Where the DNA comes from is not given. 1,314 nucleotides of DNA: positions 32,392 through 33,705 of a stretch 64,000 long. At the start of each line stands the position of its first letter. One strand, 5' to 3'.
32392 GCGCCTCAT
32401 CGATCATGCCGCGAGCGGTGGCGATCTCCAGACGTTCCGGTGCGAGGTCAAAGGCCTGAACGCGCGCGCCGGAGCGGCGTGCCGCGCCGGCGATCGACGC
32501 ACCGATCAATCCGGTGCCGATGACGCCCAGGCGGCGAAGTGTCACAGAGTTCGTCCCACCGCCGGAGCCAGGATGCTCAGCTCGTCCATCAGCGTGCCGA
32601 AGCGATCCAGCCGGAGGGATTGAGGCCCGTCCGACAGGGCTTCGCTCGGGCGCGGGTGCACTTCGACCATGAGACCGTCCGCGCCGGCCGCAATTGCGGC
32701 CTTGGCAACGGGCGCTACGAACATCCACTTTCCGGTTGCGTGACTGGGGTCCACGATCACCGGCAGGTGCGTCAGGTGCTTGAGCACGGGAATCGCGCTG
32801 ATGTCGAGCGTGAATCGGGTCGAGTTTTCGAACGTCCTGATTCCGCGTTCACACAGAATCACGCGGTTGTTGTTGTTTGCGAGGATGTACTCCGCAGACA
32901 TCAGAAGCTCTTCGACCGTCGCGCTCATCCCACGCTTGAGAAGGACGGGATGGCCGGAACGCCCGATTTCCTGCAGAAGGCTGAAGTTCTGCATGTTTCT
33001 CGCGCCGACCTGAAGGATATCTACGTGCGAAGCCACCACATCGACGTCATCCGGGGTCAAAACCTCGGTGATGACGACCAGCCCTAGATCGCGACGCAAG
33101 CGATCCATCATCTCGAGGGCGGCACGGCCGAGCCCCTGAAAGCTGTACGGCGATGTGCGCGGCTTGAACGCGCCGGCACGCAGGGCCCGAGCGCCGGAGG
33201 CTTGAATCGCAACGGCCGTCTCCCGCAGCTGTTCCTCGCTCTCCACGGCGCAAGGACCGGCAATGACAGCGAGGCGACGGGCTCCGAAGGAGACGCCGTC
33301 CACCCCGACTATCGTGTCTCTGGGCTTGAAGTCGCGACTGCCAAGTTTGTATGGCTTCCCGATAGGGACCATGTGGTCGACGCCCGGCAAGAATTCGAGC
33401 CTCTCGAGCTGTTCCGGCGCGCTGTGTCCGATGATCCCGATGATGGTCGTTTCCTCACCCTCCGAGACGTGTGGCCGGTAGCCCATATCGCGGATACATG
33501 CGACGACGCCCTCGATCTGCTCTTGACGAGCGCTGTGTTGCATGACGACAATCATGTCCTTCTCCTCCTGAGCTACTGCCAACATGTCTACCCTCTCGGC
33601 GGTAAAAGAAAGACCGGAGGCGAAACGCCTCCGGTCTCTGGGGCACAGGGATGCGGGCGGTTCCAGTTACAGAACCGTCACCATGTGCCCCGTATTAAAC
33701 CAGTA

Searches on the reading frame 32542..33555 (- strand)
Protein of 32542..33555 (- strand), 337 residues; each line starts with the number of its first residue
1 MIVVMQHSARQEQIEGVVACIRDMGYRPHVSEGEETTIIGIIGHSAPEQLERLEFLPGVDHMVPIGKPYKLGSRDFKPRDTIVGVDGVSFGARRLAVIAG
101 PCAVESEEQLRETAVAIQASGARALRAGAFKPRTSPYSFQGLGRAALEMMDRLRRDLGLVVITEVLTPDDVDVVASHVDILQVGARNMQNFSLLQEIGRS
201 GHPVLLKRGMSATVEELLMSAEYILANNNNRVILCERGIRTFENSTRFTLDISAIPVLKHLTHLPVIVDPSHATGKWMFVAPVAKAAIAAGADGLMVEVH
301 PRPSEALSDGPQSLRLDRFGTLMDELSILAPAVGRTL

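Call 6: find_related_loci(query=window:32542-33555:-, collection=genome_contigs, flank=4000)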
Query window:32542-33555:- (337 aa) in genome_contigs; peptide patterns used: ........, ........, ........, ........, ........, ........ (x = any residue, [..] = any of these).
600 stretches matched a pattern (row limit reached: there are more); 600 encode a relative of the query (tblastn E <= 1e-3); the best 80 are kept; 80 distinct loci.
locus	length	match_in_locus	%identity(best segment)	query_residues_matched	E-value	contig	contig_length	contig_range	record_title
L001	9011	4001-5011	73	1-337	7e-162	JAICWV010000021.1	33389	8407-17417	MAG: Chloroflexi bacterium isolate LS_FP_2_bin.70 k141_3989370_length_33389_cov_39.0733, whole genome shotgun sequence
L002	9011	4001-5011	58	1-337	1e-128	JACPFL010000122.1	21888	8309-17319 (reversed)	MAG: Deltaproteobacteria bacterium isolate NC_groundwater_360_Ag_B-0.1um_69_10 GD18-4_B1_scaffold_464095, whole genome s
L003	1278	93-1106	57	1-337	2e-140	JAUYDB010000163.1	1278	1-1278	MAG: Candidatus Omnitrophota bacterium isolate C20_maxbin.118 C20_k141_793521, whole genome shotgun sequence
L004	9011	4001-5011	61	1-337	3e-127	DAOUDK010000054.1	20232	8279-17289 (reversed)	MAG TPA_asm: Anaerolineae bacterium isolate M42_99 k117_2080149, whole genome shotgun sequence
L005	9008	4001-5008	57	1-336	4e-127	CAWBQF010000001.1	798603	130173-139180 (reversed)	MAG: uncultured Chloroflexia bacterium isolate MFD01721.bin.2.163 genome assembly, contig: contig_11869, whole genome sh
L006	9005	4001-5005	58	1-335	3e-126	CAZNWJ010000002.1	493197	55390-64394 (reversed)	MAG TPA_asm: uncultured Ignavibacteria bacterium isolate binchicken_co16_17 genome assembly, contig: NODE_5_length_49319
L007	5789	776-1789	54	1-337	2e-124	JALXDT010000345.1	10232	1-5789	MAG: Candidatus Aminicenantes bacterium isolate T2_metabat2_scaf2bin.326 T2_NODE_8673_length_10232_cov_2.448491, whole g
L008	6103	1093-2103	57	1-337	3e-124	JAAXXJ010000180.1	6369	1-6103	MAG: Nitrospirae bacterium isolate W9_Combined_metabat2_096 W9_Combined_metabat2_096_NODE_7919, whole genome shotgun seq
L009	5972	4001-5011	55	1-337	2e-123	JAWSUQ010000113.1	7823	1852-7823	MAG: Bacillota bacterium isolate B4G8CH4-15 NODE_113_length_7823_cov_2.837335, whole genome shotgun sequence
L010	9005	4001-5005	55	1-335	4e-123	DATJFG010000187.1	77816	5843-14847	MAG TPA_asm: Verrucomicrobiia bacterium isolate SMAG_U15454 k141_13809813, whole genome shotgun sequence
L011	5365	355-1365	55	1-337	4e-123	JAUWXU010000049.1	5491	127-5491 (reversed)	MAG: Candidatus Omnitrophota bacterium isolate CSMAG_2692 CSMAG_2692_k141_651315_length_5491_cov_7.7531, whole genome sh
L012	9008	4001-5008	55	1-336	4e-122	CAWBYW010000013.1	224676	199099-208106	MAG: uncultured delta proteobacterium isolate MFD04492.bin.2.9 genome assembly, contig: contig_43579, whole genome shotg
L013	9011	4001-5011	59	1-337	2e-122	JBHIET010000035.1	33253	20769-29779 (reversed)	MAG: Anaerolineae bacterium isolate b2.sp2_bin.30 NODE_203_length_33253_cov_8.652630, whole genome shotgun sequence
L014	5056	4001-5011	59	1-337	6e-122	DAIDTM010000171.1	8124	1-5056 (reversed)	MAG TPA_asm: Anaerolineae bacterium isolate clean1805 k141_310825, whole genome shotgun sequence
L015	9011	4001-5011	56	1-337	2e-121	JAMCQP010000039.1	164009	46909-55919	MAG: Bacillota bacterium isolate FK_Sedi_A_Bin.38 NODE_82_length_164009_cov_3.83001, whole genome shotgun sequence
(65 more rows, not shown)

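Call 29: find_homologous_proteins(query=window:32542-33555:-, max_evalue=1e-100)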
Query window:32542-33555:- (337 aa): 6367 proteins with E <= 1e-100 among 8000 candidates; the best 120 are listed.
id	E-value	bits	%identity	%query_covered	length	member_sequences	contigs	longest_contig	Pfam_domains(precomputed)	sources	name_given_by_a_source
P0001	3.7e-217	738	100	100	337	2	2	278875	PF03102.21,PF18152.7,PF00793.27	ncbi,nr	ncbi:MAG: 3-deoxy-7-phosphoheptulonate synthase [Chloroflexota bacterium]|nr:MAG: 3-deoxy-7-phosphoh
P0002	4.9e-181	619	82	100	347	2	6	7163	PF03102.21,PF18152.7,PF00793.27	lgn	-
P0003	6.4e-176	602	80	100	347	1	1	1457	PF03102.21,PF18152.7,PF00793.27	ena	-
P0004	1.2e-175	601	80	100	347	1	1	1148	PF03102.21,PF18152.7,PF00793.27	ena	-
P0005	4.4e-175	600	80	100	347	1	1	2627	PF03102.21,PF18152.7,PF00793.27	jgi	jgi:3-deoxy-7-phosphoheptulonate synthase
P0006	9.4e-175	598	79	100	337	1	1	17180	PF03102.21,PF18152.7,PF00793.27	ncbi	ncbi:MAG: 3-deoxy-7-phosphoheptulonate synthase [Chloroflexota bacterium]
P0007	1.0e-174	598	79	100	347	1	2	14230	PF03102.21,PF18152.7,PF00793.27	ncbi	ncbi:MAG: 3-deoxy-7-phosphoheptulonate synthase [Chloroflexota bacterium]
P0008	4.2e-174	596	79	100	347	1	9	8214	PF03102.21,PF18152.7,PF00793.27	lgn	-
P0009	9.5e-174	595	80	100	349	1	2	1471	PF03102.21,PF18152.7,PF00793.27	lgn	-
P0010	3.6e-173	593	77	100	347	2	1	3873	PF18152.7,PF00793.27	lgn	-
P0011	3.9e-173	593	78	100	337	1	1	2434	PF03102.21,PF18152.7,PF00793.27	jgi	jgi:3-deoxy-7-phosphoheptulonate synthase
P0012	8.0e-173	592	78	100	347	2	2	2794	PF03102.21,PF18152.7,PF00793.27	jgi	jgi:3-deoxy-7-phosphoheptulonate synthase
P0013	1.9e-172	591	77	100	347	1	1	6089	PF03102.21,PF18152.7,PF00793.27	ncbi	-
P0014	1.1e-170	585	78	100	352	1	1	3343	PF03102.21,PF18152.7,PF00793.27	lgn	-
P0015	1.6e-170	585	79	100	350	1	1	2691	PF03102.21,PF18152.7,PF00793.27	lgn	-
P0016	2.3e-170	584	77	100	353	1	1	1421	PF03102.21,PF18152.7,PF00793.27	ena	-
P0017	3.9e-170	583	79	100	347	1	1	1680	PF18152.7,PF00793.27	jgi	jgi:3-deoxy-7-phosphoheptulonate synthase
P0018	6.1e-170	583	77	100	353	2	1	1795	PF03102.21,PF18152.7,PF00793.27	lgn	-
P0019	7.4e-170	582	78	100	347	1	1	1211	PF03102.21,PF18152.7,PF00793.27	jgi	jgi:3-deoxy-7-phosphoheptulonate synthase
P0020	8.9e-170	582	78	100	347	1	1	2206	PF03102.21,PF18152.7,PF00793.27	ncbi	-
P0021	1.6e-169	581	76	100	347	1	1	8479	PF03102.21,PF18152.7,PF00793.27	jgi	jgi:3-deoxy-7-phosphoheptulonate synthase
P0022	1.8e-169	581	77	100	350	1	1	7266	PF03102.21,PF18152.7,PF00793.27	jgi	jgi:3-deoxy-7-phosphoheptulonate synthase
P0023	2.7e-169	581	77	100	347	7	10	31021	PF03102.21,PF18152.7,PF00793.27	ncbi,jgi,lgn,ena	jgi:3-deoxy-7-phosphoheptulonate synthase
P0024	2.8e-169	580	77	100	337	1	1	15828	PF03102.21,PF18152.7,PF00793.27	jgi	jgi:3-deoxy-7-phosphoheptulonate synthase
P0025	2.9e-169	580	77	100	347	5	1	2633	PF03102.21,PF18152.7,PF00793.27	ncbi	-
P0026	3.6e-169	580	77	100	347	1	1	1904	PF03102.21,PF18152.7,PF00793.27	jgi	jgi:3-deoxy-7-phosphoheptulonate synthase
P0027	4.4e-169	580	77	100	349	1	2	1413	PF03102.21,PF18152.7,PF00793.27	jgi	-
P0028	5.7e-169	579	77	100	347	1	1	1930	PF03102.21,PF18152.7,PF00793.27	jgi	jgi:3-deoxy-7-phosphoheptulonate synthase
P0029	9.7e-169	579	77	100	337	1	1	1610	PF03102.21,PF18152.7,PF00793.27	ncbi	-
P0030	1.9e-168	578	77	100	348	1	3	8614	PF03102.21,PF18152.7,PF00793.27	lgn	-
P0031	2.1e-168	578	77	100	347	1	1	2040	PF03102.21,PF18152.7,PF00793.27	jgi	jgi:3-deoxy-7-phosphoheptulonate synthase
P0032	2.6e-168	577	76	100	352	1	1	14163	PF03102.21,PF18152.7,PF00793.27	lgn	-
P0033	2.6e-168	577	75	100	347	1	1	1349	PF03102.21,PF18152.7,PF00793.27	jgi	jgi:3-deoxy-7-phosphoheptulonate synthase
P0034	2.7e-168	577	76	100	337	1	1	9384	PF03102.21,PF18152.7,PF00793.27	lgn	-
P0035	6.0e-168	576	76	100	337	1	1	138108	PF03102.21,PF18152.7,PF00793.27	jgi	jgi:3-deoxy-7-phosphoheptulonate synthase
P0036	6.0e-168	576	77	100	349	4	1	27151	PF03102.21,PF18152.7,PF00793.27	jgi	jgi:3-deoxy-7-phosphoheptulonate synthase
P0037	7.9e-168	576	77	100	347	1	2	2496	PF03102.21,PF18152.7,PF00793.27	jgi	jgi:3-deoxy-7-phosphoheptulonate synthase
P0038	9.4e-168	575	76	99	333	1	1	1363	PF03102.21,PF18152.7,PF00793.27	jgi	jgi:3-deoxy-7-phosphoheptulonate synthase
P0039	1.3e-167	575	75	100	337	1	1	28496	PF03102.21,PF18152.7,PF00793.27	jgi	jgi:3-deoxy-7-phosphoheptulonate synthase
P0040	1.6e-167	575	76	100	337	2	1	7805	PF03102.21,PF18152.7,PF00793.27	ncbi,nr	ncbi:MAG TPA: 3-deoxy-7-phosphoheptulonate synthase [Chloroflexota bacterium]|nr:3-deoxy-7-phosphohe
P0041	4.8e-167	573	76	100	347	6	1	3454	PF03102.21,PF18152.7,PF00793.27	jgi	jgi:3-deoxy-7-phosphoheptulonate synthase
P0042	5.1e-167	573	76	100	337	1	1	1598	PF03102.21,PF18152.7,PF00793.27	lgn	-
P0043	5.3e-167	573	76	100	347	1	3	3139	PF03102.21,PF18152.7,PF00793.27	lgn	-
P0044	6.8e-167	573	76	100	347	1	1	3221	PF03102.21,PF18152.7,PF00793.27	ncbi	ncbi:MAG: 3-deoxy-7-phosphoheptulonate synthase [Chloroflexota bacterium]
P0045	1.0e-166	572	75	100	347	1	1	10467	PF03102.21,PF18152.7,PF00793.27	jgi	-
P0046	1.3e-166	572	75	100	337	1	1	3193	PF03102.21,PF18152.7,PF00793.27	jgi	jgi:3-deoxy-7-phosphoheptulonate synthase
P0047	1.4e-166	572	76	100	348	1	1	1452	PF03102.21,PF18152.7,PF00793.27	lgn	-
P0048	1.4e-166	572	75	100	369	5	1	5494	PF03102.21,PF18152.7,PF00793.27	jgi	jgi:3-deoxy-7-phosphoheptulonate synthase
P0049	1.9e-166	571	76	100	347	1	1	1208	PF03102.21,PF18152.7,PF00793.27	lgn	-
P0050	5.1e-166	570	77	100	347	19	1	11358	PF03102.21,PF18152.7,PF00793.27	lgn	-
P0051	1.1e-165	569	75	100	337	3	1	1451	PF03102.21,PF18152.7,PF00793.27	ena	-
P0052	1.2e-165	569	76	100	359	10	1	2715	PF03102.21,PF18152.7,PF00793.27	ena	-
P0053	1.3e-165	568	77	100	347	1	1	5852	PF03102.21,PF18152.7,PF00793.27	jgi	jgi:3-deoxy-7-phosphoheptulonate synthase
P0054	2.1e-165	568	75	100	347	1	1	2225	PF03102.21,PF18152.7,PF00793.27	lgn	-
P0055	2.1e-165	568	75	100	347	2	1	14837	PF03102.21,PF18152.7,PF00793.27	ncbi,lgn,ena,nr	ncbi:MAG TPA: 3-deoxy-7-phosphoheptulonate synthase [Chloroflexota bacterium]|nr:3-deoxy-7-phosphohe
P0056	2.9e-165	567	75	100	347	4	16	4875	PF03102.21,PF18152.7,PF00793.27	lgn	-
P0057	4.8e-165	567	75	100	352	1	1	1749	PF03102.21,PF18152.7,PF00793.27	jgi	jgi:3-deoxy-7-phosphoheptulonate synthase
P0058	1.1e-164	565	76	100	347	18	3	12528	PF03102.21,PF18152.7,PF00793.27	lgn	-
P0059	1.6e-164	565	75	100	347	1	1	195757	PF03102.21,PF18152.7,PF00793.27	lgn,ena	-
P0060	9.0e-164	562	75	100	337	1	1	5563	PF03102.21,PF18152.7,PF00793.27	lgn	-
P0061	1.1e-163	562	76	100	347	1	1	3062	PF03102.21,PF18152.7,PF00793.27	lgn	-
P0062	1.5e-163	562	74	100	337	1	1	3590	PF03102.21,PF18152.7,PF00793.27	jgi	jgi:3-deoxy-7-phosphoheptulonate synthase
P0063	1.1e-162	559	73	100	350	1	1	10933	PF03102.21,PF18152.7,PF00793.27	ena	-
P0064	1.2e-162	559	75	100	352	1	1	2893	PF03102.21,PF18152.7,PF00793.27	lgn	-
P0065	4.2e-162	557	74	100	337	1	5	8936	PF03102.21,PF18152.7,PF00793.27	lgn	-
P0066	4.6e-162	557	74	100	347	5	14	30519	PF03102.21,PF18152.7,PF00793.27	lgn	-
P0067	6.8e-162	556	74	100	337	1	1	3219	PF03102.21,PF18152.7,PF00793.27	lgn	-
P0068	8.4e-162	556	74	100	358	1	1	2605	PF03102.21,PF18152.7,PF00793.27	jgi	jgi:3-deoxy-7-phosphoheptulonate synthase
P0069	1.5e-161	555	73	100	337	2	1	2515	PF03102.21,PF18152.7,PF00793.27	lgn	-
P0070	1.6e-161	555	74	100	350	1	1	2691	PF03102.21,PF18152.7,PF00793.27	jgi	jgi:3-deoxy-7-phosphoheptulonate synthase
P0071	2.2e-161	555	73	100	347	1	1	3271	PF03102.21,PF18152.7,PF00793.27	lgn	-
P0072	3.7e-161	554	74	100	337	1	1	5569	PF03102.21,PF18152.7,PF00793.27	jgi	jgi:3-deoxy-7-phosphoheptulonate synthase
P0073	1.9e-160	551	74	100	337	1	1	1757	PF03102.21,PF18152.7,PF00793.27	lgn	-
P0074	4.1e-160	550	79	93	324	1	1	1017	PF03102.21,PF18152.7,PF00793.27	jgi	jgi:3-deoxy-7-phosphoheptulonate synthase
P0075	4.3e-160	550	73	100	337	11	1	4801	PF03102.21,PF18152.7,PF00793.27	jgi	jgi:3-deoxy-7-phosphoheptulonate synthase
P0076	4.4e-160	550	73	99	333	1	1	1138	PF03102.21,PF18152.7,PF00793.27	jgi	jgi:3-deoxy-7-phosphoheptulonate synthase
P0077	6.7e-160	550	72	100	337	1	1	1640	PF03102.21,PF18152.7,PF00793.27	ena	-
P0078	1.2e-159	549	73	100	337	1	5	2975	PF03102.21,PF18152.7,PF00793.27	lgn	-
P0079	1.5e-159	548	74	100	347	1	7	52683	PF03102.21,PF18152.7,PF00793.27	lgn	-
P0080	2.4e-159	548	73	100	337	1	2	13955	PF03102.21,PF18152.7,PF00793.27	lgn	-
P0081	3.1e-159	547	74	100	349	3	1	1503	PF03102.21,PF18152.7,PF00793.27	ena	-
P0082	4.9e-159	547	73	100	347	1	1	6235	PF03102.21,PF18152.7,PF00793.27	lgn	-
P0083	5.2e-159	547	73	100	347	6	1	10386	PF03102.21,PF18152.7,PF00793.27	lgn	-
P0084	1.0e-158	546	74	100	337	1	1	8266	PF03102.21,PF18152.7,PF00793.27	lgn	-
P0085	1.8e-157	542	73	100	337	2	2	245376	PF03102.21,PF18152.7,PF00793.27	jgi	-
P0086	2.4e-157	541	78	92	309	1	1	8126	PF03102.21,PF18152.7,PF00793.27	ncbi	ncbi:MAG TPA: 3-deoxy-7-phosphoheptulonate synthase, partial [Chloroflexota bacterium]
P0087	4.4e-157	540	72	100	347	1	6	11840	PF03102.21,PF18152.7,PF00793.27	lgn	-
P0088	7.5e-155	533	72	100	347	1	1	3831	PF03102.21,PF18152.7,PF00793.27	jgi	jgi:3-deoxy-7-phosphoheptulonate synthase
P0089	6.4e-153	527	70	100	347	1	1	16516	PF03102.21,PF18152.7,PF00793.27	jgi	jgi:3-deoxy-7-phosphoheptulonate synthase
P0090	1.2e-152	526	75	93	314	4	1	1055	PF03102.21,PF18152.7,PF00793.27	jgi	jgi:3-deoxy-7-phosphoheptulonate synthase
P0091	6.3e-148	510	66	100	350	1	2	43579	PF03102.21,PF18152.7,PF00793.27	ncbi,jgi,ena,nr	ncbi:MAG TPA: 3-deoxy-7-phosphoheptulonate synthase [Chloroflexota bacterium]|nr:3-deoxy-7-phosphohe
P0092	1.7e-147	509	73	93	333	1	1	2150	PF03102.21,PF18152.7,PF00793.27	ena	-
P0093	1.4e-146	506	67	100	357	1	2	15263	PF03102.21,PF18152.7,PF00793.27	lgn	-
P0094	2.2e-146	505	66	100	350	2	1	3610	PF03102.21,PF18152.7,PF00793.27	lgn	-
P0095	2.5e-146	505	67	100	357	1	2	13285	PF03102.21,PF18152.7,PF00793.27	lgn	-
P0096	8.0e-145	500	66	100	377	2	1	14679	PF03102.21,PF18152.7,PF00793.27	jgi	jgi:3-deoxy-7-phosphoheptulonate synthase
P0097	1.7e-144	499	65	100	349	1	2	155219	PF03102.21,PF18152.7,PF00793.27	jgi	jgi:3-deoxy-7-phosphoheptulonate synthase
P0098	3.3e-144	498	65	100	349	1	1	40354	PF03102.21,PF18152.7,PF00793.27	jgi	jgi:3-deoxy-7-phosphoheptulonate synthase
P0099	3.5e-144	498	65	100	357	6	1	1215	PF03102.21,PF18152.7,PF00793.27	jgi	jgi:3-deoxy-7-phosphoheptulonate synthase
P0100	6.1e-143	494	65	100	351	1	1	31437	PF03102.21,PF18152.7,PF00793.27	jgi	jgi:3-deoxy-7-phosphoheptulonate synthase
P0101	7.0e-143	494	65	99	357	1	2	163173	PF03102.21,PF18152.7,PF00793.27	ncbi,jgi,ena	-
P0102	2.8e-142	492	-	-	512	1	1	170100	PF03102.21,PF18152.7,PF01261.31,PF00793.27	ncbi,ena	-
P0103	9.5e-138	477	65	100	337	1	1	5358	PF03102.21,PF18152.7,PF00793.27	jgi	-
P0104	1.8e-137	476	65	100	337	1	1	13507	PF03102.21,PF18152.7,PF00793.27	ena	-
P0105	3.6e-137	475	64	100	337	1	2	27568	PF03102.21,PF18152.7,PF00793.27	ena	-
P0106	3.9e-137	475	79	82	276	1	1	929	PF03102.21,PF00793.27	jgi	jgi:3-deoxy-7-phosphoheptulonate synthase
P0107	1.8e-136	473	63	100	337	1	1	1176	PF03102.21,PF18152.7,PF00793.27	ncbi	-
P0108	7.0e-136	471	78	81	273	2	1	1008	PF03102.21,PF00793.27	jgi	jgi:3-deoxy-7-phosphoheptulonate synthase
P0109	1.5e-135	470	63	100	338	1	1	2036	PF03102.21,PF18152.7,PF00793.27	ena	-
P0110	5.5e-135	468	64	100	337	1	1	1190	PF03102.21,PF18152.7,PF00793.27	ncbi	-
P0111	9.2e-135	467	64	100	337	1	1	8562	PF03102.21,PF18152.7,PF00793.27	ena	-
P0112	1.0e-134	467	64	100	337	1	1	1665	PF03102.21,PF18152.7,PF00793.27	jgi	jgi:3-deoxy-7-phosphoheptulonate synthase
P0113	1.3e-134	467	63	100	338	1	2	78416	PF03102.21,PF18152.7,PF00793.27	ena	-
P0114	4.0e-134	465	64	100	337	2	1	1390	PF03102.21,PF18152.7,PF00793.27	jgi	-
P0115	5.2e-134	465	64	100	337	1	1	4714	PF03102.21,PF18152.7,PF00793.27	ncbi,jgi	jgi:3-deoxy-7-phosphoheptulonate synthase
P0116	5.3e-134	465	65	99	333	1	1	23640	PF03102.21,PF18152.7,PF00793.27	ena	-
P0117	5.5e-134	465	77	82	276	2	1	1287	PF03102.21,PF00793.27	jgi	jgi:3-deoxy-7-phosphoheptulonate synthase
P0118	5.8e-134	464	64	100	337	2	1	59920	PF03102.21,PF18152.7,PF00793.27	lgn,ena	-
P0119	1.2e-133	463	64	100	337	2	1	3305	PF03102.21,PF18152.7,PF00793.27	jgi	-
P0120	1.6e-133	463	64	100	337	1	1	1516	PF03102.21,PF18152.7,PF00793.27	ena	-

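Call 30: find_encoding_contigs(protein=P0002, flank=1500, max_places=3)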
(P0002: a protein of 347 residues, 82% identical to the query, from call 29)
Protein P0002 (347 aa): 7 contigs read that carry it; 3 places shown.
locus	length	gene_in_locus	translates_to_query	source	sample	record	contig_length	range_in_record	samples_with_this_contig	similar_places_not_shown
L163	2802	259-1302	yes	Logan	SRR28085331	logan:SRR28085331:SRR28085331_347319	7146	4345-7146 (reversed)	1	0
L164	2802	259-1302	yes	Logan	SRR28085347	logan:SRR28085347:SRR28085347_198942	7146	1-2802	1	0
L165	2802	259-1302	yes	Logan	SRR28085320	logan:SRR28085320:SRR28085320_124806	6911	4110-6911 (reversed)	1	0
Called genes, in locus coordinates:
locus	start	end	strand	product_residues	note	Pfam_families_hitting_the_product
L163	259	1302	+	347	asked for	PF18152:DAHP_snth_FXD, PF00793:DAHP_synth_1, PF03102:NeuB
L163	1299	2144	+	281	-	PF02737:3HCDH_N (faint), PF02826:2-Hacid_dh_C (weak), PF03446:NAD_binding_2 (weak), PF03807:F420_oxidored (faint), PF02153:PDH_N, PF20463:PDH_C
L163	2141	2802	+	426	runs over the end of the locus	PF00275:EPSP_synthase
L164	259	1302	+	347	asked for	PF18152:DAHP_snth_FXD, PF00793:DAHP_synth_1, PF03102:NeuB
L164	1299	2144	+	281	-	PF02737:3HCDH_N (faint), PF02826:2-Hacid_dh_C (weak), PF03446:NAD_binding_2 (weak), PF03807:F420_oxidored (faint), PF02153:PDH_N, PF20463:PDH_C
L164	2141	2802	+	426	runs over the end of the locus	PF00275:EPSP_synthase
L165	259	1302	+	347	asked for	PF18152:DAHP_snth_FXD, PF00793:DAHP_synth_1, PF03102:NeuB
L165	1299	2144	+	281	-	PF02737:3HCDH_N (faint), PF02826:2-Hacid_dh_C (weak), PF03446:NAD_binding_2 (weak), PF03807:F420_oxidored (faint), PF02153:PDH_N, PF20463:PDH_C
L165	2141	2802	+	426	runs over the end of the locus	PF00275:EPSP_synthase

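Call 31: find_encoding_contigs(protein=P0006, flank=1500, max_places=2)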
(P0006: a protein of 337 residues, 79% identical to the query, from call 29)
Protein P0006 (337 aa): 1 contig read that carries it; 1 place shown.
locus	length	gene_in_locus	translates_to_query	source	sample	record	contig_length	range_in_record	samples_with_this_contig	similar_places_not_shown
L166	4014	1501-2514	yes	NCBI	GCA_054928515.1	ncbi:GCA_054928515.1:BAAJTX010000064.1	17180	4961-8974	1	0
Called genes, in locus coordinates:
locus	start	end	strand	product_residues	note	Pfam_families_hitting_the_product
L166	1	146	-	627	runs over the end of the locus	PF04185:Phosphoesterase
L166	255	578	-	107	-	-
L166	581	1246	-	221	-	PF00440:TetR_N, PF21776:TetR_C_44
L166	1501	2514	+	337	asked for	PF18152:DAHP_snth_FXD, PF00793:DAHP_synth_1, PF03102:NeuB (weak)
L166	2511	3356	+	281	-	PF03807:F420_oxidored (weak), PF02153:PDH_N, PF20463:PDH_C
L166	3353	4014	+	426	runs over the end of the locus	PF00275:EPSP_synthase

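Call 32: find_encoding_contigs(protein=P0007, flank=1500, max_places=2)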
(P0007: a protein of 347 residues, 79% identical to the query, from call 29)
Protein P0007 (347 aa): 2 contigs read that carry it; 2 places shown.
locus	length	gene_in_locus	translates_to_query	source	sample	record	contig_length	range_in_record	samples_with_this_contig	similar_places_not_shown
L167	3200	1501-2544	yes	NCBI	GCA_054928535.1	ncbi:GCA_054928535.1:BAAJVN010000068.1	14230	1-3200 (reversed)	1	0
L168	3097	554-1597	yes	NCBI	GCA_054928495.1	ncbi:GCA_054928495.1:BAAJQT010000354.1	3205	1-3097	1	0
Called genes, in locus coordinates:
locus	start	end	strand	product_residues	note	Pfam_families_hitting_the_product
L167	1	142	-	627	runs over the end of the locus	PF04185:Phosphoesterase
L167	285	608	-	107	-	-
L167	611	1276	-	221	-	PF00440:TetR_N, PF21776:TetR_C_44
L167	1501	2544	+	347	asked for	PF18152:DAHP_snth_FXD, PF00793:DAHP_synth_1, PF03102:NeuB (weak)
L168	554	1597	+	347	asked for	PF18152:DAHP_snth_FXD, PF00793:DAHP_synth_1, PF03102:NeuB (weak)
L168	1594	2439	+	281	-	PF02737:3HCDH_N (faint), PF03807:F420_oxidored (weak), PF02153:PDH_N, PF20463:PDH_C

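Call 33: find_encoding_contigs(protein=P0023, flank=1500, max_places=4)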
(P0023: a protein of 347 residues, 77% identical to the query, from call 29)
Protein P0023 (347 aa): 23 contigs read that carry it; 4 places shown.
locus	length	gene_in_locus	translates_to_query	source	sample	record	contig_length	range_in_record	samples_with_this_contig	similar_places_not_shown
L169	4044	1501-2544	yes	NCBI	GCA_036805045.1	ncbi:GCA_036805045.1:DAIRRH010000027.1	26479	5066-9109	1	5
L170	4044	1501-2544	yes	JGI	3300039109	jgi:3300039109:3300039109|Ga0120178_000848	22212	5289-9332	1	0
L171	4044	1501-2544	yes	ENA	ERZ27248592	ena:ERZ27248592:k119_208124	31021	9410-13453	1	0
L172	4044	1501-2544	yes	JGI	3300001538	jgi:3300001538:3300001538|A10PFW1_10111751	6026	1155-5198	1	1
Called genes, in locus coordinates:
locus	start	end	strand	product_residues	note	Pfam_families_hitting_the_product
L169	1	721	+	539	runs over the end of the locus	PF00989:PAS, PF08448:PAS_4, PF13188:PAS_8, PF13426:PAS_9, PF08447:PAS_3 (weak), PF00990:GGDEF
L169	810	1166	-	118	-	-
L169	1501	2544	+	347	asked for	PF18152:DAHP_snth_FXD, PF00793:DAHP_synth_1, PF03102:NeuB (weak)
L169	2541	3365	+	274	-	PF02826:2-Hacid_dh_C (weak), PF03446:NAD_binding_2 (faint), PF03807:F420_oxidored, PF02153:PDH_N, PF20463:PDH_C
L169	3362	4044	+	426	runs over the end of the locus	PF00275:EPSP_synthase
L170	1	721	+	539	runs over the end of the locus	PF00989:PAS, PF08448:PAS_4, PF13188:PAS_8, PF13426:PAS_9, PF08447:PAS_3 (weak), PF00990:GGDEF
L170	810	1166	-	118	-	-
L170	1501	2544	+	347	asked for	PF18152:DAHP_snth_FXD, PF00793:DAHP_synth_1, PF03102:NeuB (weak)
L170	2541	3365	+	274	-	PF02826:2-Hacid_dh_C (weak), PF03446:NAD_binding_2 (faint), PF03807:F420_oxidored, PF02153:PDH_N, PF20463:PDH_C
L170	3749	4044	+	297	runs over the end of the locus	PF00275:EPSP_synthase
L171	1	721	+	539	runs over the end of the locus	PF00989:PAS, PF08448:PAS_4, PF13188:PAS_8, PF13426:PAS_9, PF08447:PAS_3 (weak), PF00990:GGDEF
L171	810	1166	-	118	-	-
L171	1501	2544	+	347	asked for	PF18152:DAHP_snth_FXD, PF00793:DAHP_synth_1, PF03102:NeuB (weak)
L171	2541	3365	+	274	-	PF02826:2-Hacid_dh_C (weak), PF03446:NAD_binding_2 (faint), PF03807:F420_oxidored, PF02153:PDH_N, PF20463:PDH_C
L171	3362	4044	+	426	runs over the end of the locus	PF00275:EPSP_synthase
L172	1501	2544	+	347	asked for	PF18152:DAHP_snth_FXD, PF00793:DAHP_synth_1, PF03102:NeuB (weak)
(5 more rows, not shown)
